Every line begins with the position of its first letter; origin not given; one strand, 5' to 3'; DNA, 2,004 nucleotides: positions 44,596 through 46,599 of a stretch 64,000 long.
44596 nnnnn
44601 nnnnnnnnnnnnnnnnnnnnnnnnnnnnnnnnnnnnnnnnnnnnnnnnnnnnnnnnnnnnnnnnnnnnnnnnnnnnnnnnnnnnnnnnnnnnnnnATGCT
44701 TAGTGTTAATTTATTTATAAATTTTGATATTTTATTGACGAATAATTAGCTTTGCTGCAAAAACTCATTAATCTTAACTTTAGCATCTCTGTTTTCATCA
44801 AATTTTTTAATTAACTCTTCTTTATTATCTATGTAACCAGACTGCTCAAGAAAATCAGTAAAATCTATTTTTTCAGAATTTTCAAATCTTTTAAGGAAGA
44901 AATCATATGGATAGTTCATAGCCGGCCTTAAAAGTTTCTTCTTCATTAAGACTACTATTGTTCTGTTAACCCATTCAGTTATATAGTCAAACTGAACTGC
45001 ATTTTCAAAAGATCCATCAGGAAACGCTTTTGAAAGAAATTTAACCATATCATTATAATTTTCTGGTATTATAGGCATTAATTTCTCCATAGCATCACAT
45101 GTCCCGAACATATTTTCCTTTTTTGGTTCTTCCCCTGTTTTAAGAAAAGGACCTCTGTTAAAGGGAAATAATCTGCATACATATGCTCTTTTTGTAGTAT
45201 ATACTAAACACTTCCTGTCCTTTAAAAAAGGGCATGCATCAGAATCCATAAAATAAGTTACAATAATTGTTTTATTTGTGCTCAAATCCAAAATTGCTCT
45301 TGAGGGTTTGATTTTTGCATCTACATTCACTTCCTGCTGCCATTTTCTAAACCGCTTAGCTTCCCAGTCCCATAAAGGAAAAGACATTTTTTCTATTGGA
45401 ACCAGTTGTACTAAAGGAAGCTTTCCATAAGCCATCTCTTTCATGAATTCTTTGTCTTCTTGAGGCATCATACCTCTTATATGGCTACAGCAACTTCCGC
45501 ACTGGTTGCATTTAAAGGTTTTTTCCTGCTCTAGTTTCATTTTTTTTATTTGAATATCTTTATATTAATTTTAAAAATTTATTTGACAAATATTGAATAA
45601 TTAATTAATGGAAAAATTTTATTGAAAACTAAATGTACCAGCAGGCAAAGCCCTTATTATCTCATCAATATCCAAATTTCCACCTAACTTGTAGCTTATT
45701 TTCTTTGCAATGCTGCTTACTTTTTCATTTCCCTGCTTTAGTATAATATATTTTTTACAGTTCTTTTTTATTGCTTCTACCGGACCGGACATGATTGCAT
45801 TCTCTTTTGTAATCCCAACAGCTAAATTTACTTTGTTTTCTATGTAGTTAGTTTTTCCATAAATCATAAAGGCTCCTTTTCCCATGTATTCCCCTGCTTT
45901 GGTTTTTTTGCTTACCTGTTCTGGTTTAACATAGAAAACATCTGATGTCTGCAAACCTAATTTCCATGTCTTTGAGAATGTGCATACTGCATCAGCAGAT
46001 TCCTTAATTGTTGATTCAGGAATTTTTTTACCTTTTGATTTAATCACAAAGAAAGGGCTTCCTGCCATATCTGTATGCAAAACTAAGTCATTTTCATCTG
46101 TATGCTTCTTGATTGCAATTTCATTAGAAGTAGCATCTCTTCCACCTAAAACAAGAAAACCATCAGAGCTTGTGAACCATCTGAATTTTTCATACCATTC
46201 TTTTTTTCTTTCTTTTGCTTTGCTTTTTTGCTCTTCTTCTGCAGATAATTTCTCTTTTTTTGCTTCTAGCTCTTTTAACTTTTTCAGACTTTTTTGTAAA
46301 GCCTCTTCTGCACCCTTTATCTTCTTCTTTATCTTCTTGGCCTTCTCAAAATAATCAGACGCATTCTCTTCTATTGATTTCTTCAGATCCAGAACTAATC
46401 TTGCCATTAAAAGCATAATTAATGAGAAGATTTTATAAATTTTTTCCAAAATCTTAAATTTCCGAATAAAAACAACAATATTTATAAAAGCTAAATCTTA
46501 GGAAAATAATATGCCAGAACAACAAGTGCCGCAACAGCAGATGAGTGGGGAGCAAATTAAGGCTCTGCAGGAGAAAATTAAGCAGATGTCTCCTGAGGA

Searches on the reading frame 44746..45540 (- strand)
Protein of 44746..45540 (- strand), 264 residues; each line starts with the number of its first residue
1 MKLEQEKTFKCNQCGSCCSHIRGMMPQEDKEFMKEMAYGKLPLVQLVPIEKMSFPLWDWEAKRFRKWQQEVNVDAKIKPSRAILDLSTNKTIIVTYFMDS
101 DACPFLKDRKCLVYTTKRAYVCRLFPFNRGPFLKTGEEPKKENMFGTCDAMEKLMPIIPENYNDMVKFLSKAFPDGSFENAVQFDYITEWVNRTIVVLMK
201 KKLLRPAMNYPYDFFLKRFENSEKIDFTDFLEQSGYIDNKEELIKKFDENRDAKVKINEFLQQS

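Call 48: search_protein_families(library=pfam, proteins=[window:44746-45540:-], max_evalue=0.00001)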
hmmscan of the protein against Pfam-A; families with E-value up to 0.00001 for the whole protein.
window:44746-45540:- (264 aa): 1 family
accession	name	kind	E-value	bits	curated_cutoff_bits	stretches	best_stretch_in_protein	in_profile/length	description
PF03692.20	CxxCxxCC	-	1.6e-07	32.4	23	1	10-137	1-73/85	Putative zinc- or iron-chelating domain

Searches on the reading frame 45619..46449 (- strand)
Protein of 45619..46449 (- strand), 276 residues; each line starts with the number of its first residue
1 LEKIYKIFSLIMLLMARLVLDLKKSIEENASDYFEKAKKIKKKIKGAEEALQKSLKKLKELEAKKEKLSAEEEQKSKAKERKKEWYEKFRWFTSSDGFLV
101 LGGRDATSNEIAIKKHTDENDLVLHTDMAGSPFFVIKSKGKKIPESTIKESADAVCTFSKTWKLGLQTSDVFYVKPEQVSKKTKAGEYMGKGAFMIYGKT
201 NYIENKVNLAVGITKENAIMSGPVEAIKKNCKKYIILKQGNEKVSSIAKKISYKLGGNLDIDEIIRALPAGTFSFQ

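Call 48: search_protein_families(library=pfam, proteins=[window:45619-46449:-], max_evalue=0.00001)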
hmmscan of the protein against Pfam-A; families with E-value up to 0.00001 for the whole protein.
window:45619-46449:- (276 aa): 1 family
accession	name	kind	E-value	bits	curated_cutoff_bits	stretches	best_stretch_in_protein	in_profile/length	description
PF05670.18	NFACT-R_1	-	5.4e-32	111.1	29.8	1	88-198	1-112/112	NFACT protein RNA binding domain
